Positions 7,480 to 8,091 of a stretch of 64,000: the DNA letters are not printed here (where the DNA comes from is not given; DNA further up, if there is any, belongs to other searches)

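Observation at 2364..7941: An unrecognised ~95-aa domain present three times in two genes, once fused to a PD-(D/E)xK nuclease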

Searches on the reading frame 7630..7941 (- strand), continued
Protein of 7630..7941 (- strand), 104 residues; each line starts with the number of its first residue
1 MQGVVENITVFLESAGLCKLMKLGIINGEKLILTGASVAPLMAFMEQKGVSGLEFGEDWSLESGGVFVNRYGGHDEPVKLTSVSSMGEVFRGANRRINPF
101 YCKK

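Call 67: search_protein_families(library=padloc, proteins=[L072:7872-11402:+, L072:11399-13144:+, L072:13174-13866:+, L072:7552-7845:+, L072:3662-6352:+, L072:2144-3505:+, L072:15379-16062:+, L072:16161-16982:+], max_evalue=0.01)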
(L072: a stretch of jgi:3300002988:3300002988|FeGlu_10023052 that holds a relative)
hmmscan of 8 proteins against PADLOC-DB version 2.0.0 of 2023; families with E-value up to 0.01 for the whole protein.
L072:7872-11402:+ (1176 aa): 8 families
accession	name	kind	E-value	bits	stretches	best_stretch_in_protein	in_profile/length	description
PDLC03972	TmtA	-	8e-84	280.6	3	15-237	21-248/1302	-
PDLC03968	TmtA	-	9.7e-46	154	3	10-227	50-275/1486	-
PDLC03966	TmtA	-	2.8e-42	142.7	1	11-628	19-575/1655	-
PDLC03964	TmtA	-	6e-37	125.3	3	39-118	50-134/1538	-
PDLC03965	TmtA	-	8.1e-33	111.5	2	38-121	33-119/1370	-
PDLC03971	TmtA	-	1.2e-27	94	2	23-118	45-146/1782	-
PDLC03970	TmtA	-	4.9e-21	72.4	1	4-109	40-135/1552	-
PDLC03969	TmtA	-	2e-14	50.2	1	39-148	33-157/1563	-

L072:11399-13144:+ (581 aa): 19 families
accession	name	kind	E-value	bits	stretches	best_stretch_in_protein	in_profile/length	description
PDLC03920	MkoA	-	6.4e-55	185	1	151-573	602-1096/1112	-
PDLC03921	MkoA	-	2.2e-49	166.2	2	302-553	1298-1570/1607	-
PDLC03924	MkoC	-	3.1e-27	93.1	2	376-556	776-950/1136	-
PDLC01734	typeIV_RecD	-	2.9e-13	47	2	149-220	327-398/763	RecD_0_IVD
PDLC05009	PDC-S37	-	9.8e-11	38.2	1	151-217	283-349/1550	-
PDLC03813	RTasNERD-Hel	-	1.9e-09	35.2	2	157-249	205-291/519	DRT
PDLC01148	RecD_like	-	1.1e-08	31.9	2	296-342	401-447/719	RecD/Tra ATPase fused to N-terminal HHH domain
PDLC00117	GajB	-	2.1e-08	31.1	1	490-561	509-586/604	UrvD helicase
PDLC01087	C3a187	-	8.2e-07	26.2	1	461-551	454-546/559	NERD+UvrD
PDLC05065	PDC-S68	-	1.1e-06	24.7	1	154-217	598-661/1221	-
PDLC04140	mad8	-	6e-06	24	1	176-224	27-70/314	mads_8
PDLC02895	DpdJ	-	6.7e-06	21.2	1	119-552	10-456/2112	DpdJ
PDLC00129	GajB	-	1.5e-05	21.8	0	157-205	7-54/594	UrvD helicase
PDLC00136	GajB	-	4e-05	20.7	0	475-547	467-546/570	UrvD helicase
PDLC02194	Hhe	-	9.5e-05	17.7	1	163-218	427-482/1911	-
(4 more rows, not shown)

L072:13174-13866:+ (230 aa): 2 families
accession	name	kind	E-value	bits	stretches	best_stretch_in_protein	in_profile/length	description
PDLC04781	PDC-M71B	-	4.5e-10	36.9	2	102-157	128-183/515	-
PDLC01169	TPR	-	0.0061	14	0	121-187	106-178/252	TPR repeats containing protein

L072:7552-7845:+ (97 aa): 0 families

L072:3662-6352:+ (896 aa): 1 family
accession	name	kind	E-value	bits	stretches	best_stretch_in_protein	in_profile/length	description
PDLC02508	BrxL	-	1.6e-35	120.5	1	715-892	516-696/698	BrxL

L072:2144-3505:+ (453 aa): 10 families
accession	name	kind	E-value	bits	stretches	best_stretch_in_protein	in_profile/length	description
PDLC02394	pAgo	-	1.2e-19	67.6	1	30-370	58-432/1121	-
PDLC02402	Aga_SIR2-PNTD1-PNTD2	-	1.7e-12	44.3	1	173-351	356-539/876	Class I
PDLC02418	Aga_SIR2-Kinase-PNTD1-PNTD2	-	2.6e-08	30.5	1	232-312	289-366/756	Class I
PDLC01879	CARF3--CARF_TM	-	2.6e-05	22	1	399-450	161-207/222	-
PDLC01268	CasR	-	6.5e-05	21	1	353-449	83-174/179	"CAS-I,CAS-II,CAS-III,CAS-IV,CAS-V,CAS-VI; associated_signaling"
PDLC01850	CARF3--CARF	-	8.2e-05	20.6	1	397-444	148-195/209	-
PDLC01434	CasR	-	0.00022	19.1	1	398-444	132-176/191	"CAS-I,CAS-II,CAS-III,CAS-IV,CAS-V,CAS-VI; associated_signaling"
PDLC01044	Csa3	-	0.00086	17.2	1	398-439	140-180/194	Type I-A associated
PDLC01848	CARF3--CARF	-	0.0019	15.9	0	398-440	141-181/197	-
PDLC01858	CARF3--CARF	-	0.0057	14.6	0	399-449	149-194/204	-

L072:15379-16062:+ (228 aa): 0 families

L072:16161-16982:+ (273 aa): 0 families

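Call 74: fold_search(model_id=the predicted structure, library=viral)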
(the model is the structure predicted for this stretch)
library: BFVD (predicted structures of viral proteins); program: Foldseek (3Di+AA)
matches with E <= 10: 46; with E <= 0.001: 0
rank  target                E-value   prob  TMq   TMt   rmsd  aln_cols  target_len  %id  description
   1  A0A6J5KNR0            2.1e+00  0.06  0.22  0.15   9.7        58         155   16  Uncharacterized protein [uncultured Caudovirales phage]
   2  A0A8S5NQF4            2.5e+00  0.02  0.20  0.10  12.4       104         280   13  TET-Associated Glycosyltransferase domain-containing protein [Myoviridae sp. cteaT5]
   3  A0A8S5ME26            3.1e+00  0.07  0.35  0.10   6.4        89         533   12  Uncharacterized protein [Siphoviridae sp. ctYh54]
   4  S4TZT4                3.8e+00  0.01  0.17  0.13  10.4        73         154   12  (no name in the UniProt tables at hand)
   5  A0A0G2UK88            4.0e+00  0.06  0.24  0.17   5.4        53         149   15  p18 protein [Areca palm velarivirus 1]
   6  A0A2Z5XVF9            4.0e+00  0.04  0.21  0.24   9.2        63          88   14  Uncharacterized protein [Mycobacterium phage PP]
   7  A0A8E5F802            4.3e+00  0.01  0.20  0.20  12.9       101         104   13  (no name in the UniProt tables at hand)
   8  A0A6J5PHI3            4.6e+00  0.06  0.26  0.04   3.8        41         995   17  Uncharacterized protein [uncultured Caudovirales phage]
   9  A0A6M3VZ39            4.6e+00  0.02  0.18  0.08   9.1        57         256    7  Uncharacterized protein [Pyrobaculum spherical virus 2]
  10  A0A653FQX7            4.9e+00  0.03  0.20  0.43   9.3        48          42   12  Uncharacterized protein [Escherichia phage 4A7]
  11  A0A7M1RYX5            5.6e+00  0.02  0.17  0.10   7.2        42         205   21  NUMOD4 domain-containing protein [uncultured phage cr110_1]
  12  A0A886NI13            5.6e+00  0.02  0.14  0.15  10.6        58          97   12  (no name in the UniProt tables at hand)
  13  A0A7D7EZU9            5.6e+00  0.01  0.14  0.04   5.1        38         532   18  (no name in the UniProt tables at hand)
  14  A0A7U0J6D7            6.0e+00  0.01  0.23  0.20   7.2        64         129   14  Uncharacterized protein [Klebsiella phage vB_KpM_FBKp24]
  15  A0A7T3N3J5            6.4e+00  0.04  0.21  0.12   7.2        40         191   18  Uncharacterized protein [Arthrobacter phage Wollypog]
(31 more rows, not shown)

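Call 78: find_encoding_contigs(protein=P0040, flank=10000, max_places=1)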
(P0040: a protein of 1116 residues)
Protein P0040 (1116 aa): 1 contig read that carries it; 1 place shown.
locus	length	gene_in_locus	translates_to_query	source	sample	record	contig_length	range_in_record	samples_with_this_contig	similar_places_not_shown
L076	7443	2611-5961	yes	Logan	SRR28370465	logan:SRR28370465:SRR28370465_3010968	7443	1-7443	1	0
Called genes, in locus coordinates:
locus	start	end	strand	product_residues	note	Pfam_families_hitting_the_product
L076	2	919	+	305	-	?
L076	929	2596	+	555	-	PF08378:NERD, PF04851:ResIII (weak), PF00580:UvrD-helicase (faint), PF13245:AAA_19 (weak), PF13361:UvrD_C (faint), PF13538:UvrD_C_2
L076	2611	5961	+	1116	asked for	PF28530:DUF8426, PF20720:nSTAND3 (weak)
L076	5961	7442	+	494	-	?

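Call 79: find_encoding_contigs(protein=P0102, flank=10000, max_places=1)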
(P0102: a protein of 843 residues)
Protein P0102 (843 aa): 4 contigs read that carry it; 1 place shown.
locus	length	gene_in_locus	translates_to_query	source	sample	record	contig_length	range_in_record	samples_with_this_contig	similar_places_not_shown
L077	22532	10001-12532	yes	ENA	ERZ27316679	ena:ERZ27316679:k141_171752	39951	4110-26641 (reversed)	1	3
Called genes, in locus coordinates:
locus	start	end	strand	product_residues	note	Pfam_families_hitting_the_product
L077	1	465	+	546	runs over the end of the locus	PF00069:Pkinase, PF07714:PK_Tyr_Ser-Thr, PF14531:Kinase-like (weak)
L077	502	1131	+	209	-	PF13398:Peptidase_M50B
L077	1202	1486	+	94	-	-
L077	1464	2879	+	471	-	PF00112:Peptidase_C1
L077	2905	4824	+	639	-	PF13240:Zn_Ribbon_1 (weak), PF00069:Pkinase, PF07714:PK_Tyr_Ser-Thr, PF03109:ABC1 (weak), PF13855:LRR_8 (faint), PF14531:Kinase-like, PF12799:LRR_4 (weak)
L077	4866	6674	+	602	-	PF00069:Pkinase, PF07714:PK_Tyr_Ser-Thr, PF03109:ABC1 (weak), PF14531:Kinase-like, PF12799:LRR_4 (weak)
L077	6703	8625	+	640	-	PF13240:Zn_Ribbon_1 (faint), PF00069:Pkinase, PF07714:PK_Tyr_Ser-Thr, PF03781:FGE-sulfatase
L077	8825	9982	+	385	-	PF00691:OmpA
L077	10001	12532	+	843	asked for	PF00069:Pkinase, PF07714:PK_Tyr_Ser-Thr, PF03781:FGE-sulfatase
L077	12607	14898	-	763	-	PF00498:FHA (weak)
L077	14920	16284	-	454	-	-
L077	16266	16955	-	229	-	PF13036:LpoB (weak)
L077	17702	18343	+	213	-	PF04402:SIMPL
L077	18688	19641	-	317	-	PF00850:Hist_deacetyl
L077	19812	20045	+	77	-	PF04371:PAD_porph (weak)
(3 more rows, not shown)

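Call 80: find_encoding_contigs(protein=P0186, flank=10000, max_places=1)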
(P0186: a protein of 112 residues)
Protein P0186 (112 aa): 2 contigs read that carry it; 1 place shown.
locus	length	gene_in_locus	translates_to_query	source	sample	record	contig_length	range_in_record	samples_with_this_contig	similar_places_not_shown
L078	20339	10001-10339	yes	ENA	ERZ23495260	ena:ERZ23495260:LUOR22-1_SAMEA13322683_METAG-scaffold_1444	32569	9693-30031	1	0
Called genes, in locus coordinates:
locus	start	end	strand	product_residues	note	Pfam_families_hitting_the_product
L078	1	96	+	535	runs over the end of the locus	PF00118:Cpn60_TCP1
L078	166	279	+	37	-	-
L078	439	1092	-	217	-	-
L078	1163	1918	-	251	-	PF00561:Abhydrolase_1 (faint), PF12697:Abhydrolase_6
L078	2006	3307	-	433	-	PF03841:SelA, PF01041:DegT_DnrJ_EryC1 (weak)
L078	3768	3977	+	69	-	-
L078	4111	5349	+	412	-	PF02771:Acyl-CoA_dh_N (weak), PF02770:Acyl-CoA_dh_M, PF00441:Acyl-CoA_dh_1, PF08028:Acyl-CoA_dh_2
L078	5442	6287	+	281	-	PF04402:SIMPL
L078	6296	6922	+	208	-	PF06559:DCD_N, PF22769:DCD, PF22569:DCD_C, PF00692:dUTPase (weak)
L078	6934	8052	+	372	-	PF00383:dCMP_cyt_deam_1, PF14437:MafB19-deam, PF01872:RibD_C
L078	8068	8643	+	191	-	PF00677:Lum_binding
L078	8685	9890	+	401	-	PF00926:DHBP_synthase, PF00925:GTP_cyclohydro2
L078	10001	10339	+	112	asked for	-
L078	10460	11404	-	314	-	PF03462:PCRF, PF00472:RF-1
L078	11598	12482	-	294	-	PF05448:AXE1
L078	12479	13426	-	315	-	PF05448:AXE1, PF12146:Hydrolase_4 (faint), PF00326:Peptidase_S9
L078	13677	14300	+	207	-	PF02660:G3P_acyltransf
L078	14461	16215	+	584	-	PF07973:tRNA_SAD, PF00587:tRNA-synt_2b, PF03129:HGTP_anticodon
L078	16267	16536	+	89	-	PF15919:HicB_lk_antitox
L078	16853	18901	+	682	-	PF03190:Thioredox_DsbH, PF13899:Thioredoxin_7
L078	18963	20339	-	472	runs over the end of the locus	PF07690:MFS_1, PF13347:MFS_2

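Call 84: search_protein_families(library=padloc, proteins=[P0125, P0114, P0073, P0072, P0070, P0093, P0085, P0042, P0068, P0048], max_evalue=0.0001)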
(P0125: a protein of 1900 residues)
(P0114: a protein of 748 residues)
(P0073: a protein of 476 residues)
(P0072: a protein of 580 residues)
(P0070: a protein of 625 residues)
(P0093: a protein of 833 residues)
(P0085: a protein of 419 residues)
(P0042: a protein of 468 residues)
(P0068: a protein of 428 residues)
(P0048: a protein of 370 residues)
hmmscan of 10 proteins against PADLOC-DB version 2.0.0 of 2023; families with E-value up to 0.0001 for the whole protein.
P0125 (1900 aa): 25 families
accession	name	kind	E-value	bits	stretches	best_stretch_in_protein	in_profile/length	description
PDLC03029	MTase_I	-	9.2e-31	105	1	1097-1405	94-424/661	Type I methyltransferase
PDLC03031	MTase_I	-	2.1e-29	100.3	1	1160-1457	166-484/834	Type I methyltransferase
PDLC03039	MTase_I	-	9.8e-29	98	1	1141-1452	131-444/708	Type I methyltransferase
PDLC03021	MTase_I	-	7e-25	85.8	1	1120-1465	109-460/491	Type I methyltransferase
PDLC03022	MTase_I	-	8.1e-25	85.3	1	1194-1456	206-473/857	Type I methyltransferase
PDLC03026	MTase_I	-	8.2e-23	79.3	1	1040-1369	10-338/487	Type I methyltransferase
PDLC03038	MTase_I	-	1.2e-22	77.7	1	1140-1429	132-426/896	Type I methyltransferase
PDLC03027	MTase_I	-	2.9e-22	77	1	1197-1692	181-680/810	Type I methyltransferase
PDLC03032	MTase_I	-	3.4e-16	56.5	1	1201-1390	187-375/1001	Type I methyltransferase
PDLC03218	MTase_II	-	1.8e-12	44.7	1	1143-1374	234-467/532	Type II methyltransferase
PDLC03025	MTase_I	-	1.1e-11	42.1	1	1156-1368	141-352/569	Type I methyltransferase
PDLC03028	MTase_I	-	1.1e-11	41.6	1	1136-1458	854-1191/1236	Type I methyltransferase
PDLC03089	Specificity_I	-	3e-11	41.1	1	1473-1622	8-162/446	Type I specificity subunit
PDLC03072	Specificity_I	-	1.5e-10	38.7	1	1473-1622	240-397/448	Type I specificity subunit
PDLC03179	Specificity_I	-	1.8e-09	35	1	1492-1622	126-261/589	Type I specificity subunit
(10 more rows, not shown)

P0114 (748 aa): 88 families (the best 25 are shown)
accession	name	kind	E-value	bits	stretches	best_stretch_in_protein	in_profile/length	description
PDLC00265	PtuA1|PtuA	-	3.6e-99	331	1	266-744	2-476/479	AAA ATPase domain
PDLC00283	PtuA1|PtuA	-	7.3e-65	217.8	1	287-744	18-444/448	AAA ATPase domain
PDLC00266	PtuA1|PtuA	-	7.4e-51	171.9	1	267-744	2-480/483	AAA ATPase domain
PDLC00303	PtuA1|PtuA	-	2.4e-38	130.2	1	372-724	33-363/386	AAA ATPase domain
PDLC00285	PtuA1|PtuA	-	2.2e-34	117.5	1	269-740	1-428/432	AAA ATPase domain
PDLC00273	PtuA1|PtuA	-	1.5e-33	114.4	1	378-729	29-354/375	AAA ATPase domain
PDLC00308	PtuA1|PtuA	-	2.8e-29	100.4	1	378-740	74-443/449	AAA ATPase domain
PDLC00289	PtuA1|PtuA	-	2.4e-28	97.3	1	428-722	90-376/404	AAA ATPase domain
PDLC00271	PtuA1|PtuA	-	5.4e-23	80.2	1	557-724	231-398/421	AAA ATPase domain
PDLC00290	PtuA1|PtuA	-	9.8e-22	75.9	1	535-718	206-390/414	AAA ATPase domain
PDLC04239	PDC-M01A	-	2.9e-21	73.5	1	574-712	391-526/552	-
PDLC00293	PtuA1|PtuA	-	1e-20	72.3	2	553-721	294-467/527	AAA ATPase domain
PDLC04244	PDC-M01A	-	2e-20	71.1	1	562-708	315-457/482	-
PDLC02913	ATPase_I-A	-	2.6e-20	71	1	421-724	199-487/508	-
PDLC04238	PDC-M01A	-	2.2e-18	64.3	1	573-688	408-520/564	-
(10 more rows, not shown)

P0073 (476 aa): 3 families
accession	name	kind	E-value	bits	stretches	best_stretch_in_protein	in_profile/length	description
PDLC03547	REase_II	-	2.7e-14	50.7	1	252-405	332-496/585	Type II restriction enzyme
PDLC03448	REase_II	-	3.5e-14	49.9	2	267-408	626-778/857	Type II restriction enzyme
PDLC02196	IetA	-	1.6e-05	22.5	0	133-159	119-145/374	-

P0072 (580 aa): 3 families
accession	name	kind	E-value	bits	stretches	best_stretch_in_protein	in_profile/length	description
PDLC03877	NsnA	-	2.7e-113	377.1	1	150-543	31-381/385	-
PDLC04027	PD-T4-2_A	-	8.9e-31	105.2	1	206-428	54-281/363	-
PDLC03418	REase_II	-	1.7e-11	41.9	1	208-344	36-163/372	Type II restriction enzyme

P0070 (625 aa): 5 families
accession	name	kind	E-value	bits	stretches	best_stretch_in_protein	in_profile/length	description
PDLC00407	ThsA1|ThsA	-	2.5e-17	60.7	2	378-520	102-231/478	STALD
PDLC03856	LmuA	-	2.7e-14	51.2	1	251-567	2-277/433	-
PDLC00409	ThsA1|ThsA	-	1.4e-10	39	1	248-521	5-233/242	STALD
PDLC00412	ThsA1|ThsA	-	7.5e-10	36.4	1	469-520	14-65/314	STALD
PDLC04087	SIR2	-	4.3e-06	23.8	1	251-393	5-146/343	-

P0093 (833 aa): 3 families
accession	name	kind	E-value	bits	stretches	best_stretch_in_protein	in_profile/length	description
PDLC02361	PifA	-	5.1e-07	26.7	1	264-318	14-69/720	PifA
PDLC04957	PDC-S20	-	4.3e-06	24.5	0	506-793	163-445/446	-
PDLC02209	QatA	-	1.9e-05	21.5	0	264-318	8-62/646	-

P0085 (419 aa): 12 families
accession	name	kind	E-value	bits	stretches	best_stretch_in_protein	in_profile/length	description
PDLC04938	PDC-S15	-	6.2e-51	171.4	1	127-408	33-271/276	-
PDLC04933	PDC-S15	-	9.6e-36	121.7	2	136-305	6-150/286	-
PDLC04936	PDC-S15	-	1.6e-35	120.9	2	134-281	19-140/300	-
PDLC04937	PDC-S15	-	1e-27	95.4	1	158-407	24-248/254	-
PDLC04929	PDC-S15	-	3.7e-24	84.1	1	137-305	4-168/308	-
PDLC04927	PDC-S15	-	2.3e-22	77.5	1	135-300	11-162/422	-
PDLC04926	PDC-S15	-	8.4e-22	75.6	1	138-258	5-119/300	-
PDLC04930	PDC-S15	-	7.3e-19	66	1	165-278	21-133/380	-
PDLC04932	PDC-S15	-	4.6e-10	37.4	1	131-274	6-152/324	-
PDLC04939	PDC-S15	-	1.3e-09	35.5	1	158-260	19-112/487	-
PDLC04934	PDC-S15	-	4.8e-08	30.5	1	147-269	37-160/416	-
PDLC04931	PDC-S15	-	2.1e-07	29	0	127-261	21-160/282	-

P0042 (468 aa): 0 families

P0068 (428 aa): 0 families

P0048 (370 aa): 0 families

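Call 109: search_solved_structures(query=P0160, max_evalue=1)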
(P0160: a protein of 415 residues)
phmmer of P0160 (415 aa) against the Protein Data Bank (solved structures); distinct sequences matched with E-value up to 1: 1.
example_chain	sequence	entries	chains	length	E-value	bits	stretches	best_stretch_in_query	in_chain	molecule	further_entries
3vov_A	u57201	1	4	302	0.49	12.5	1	164-232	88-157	Glucokinase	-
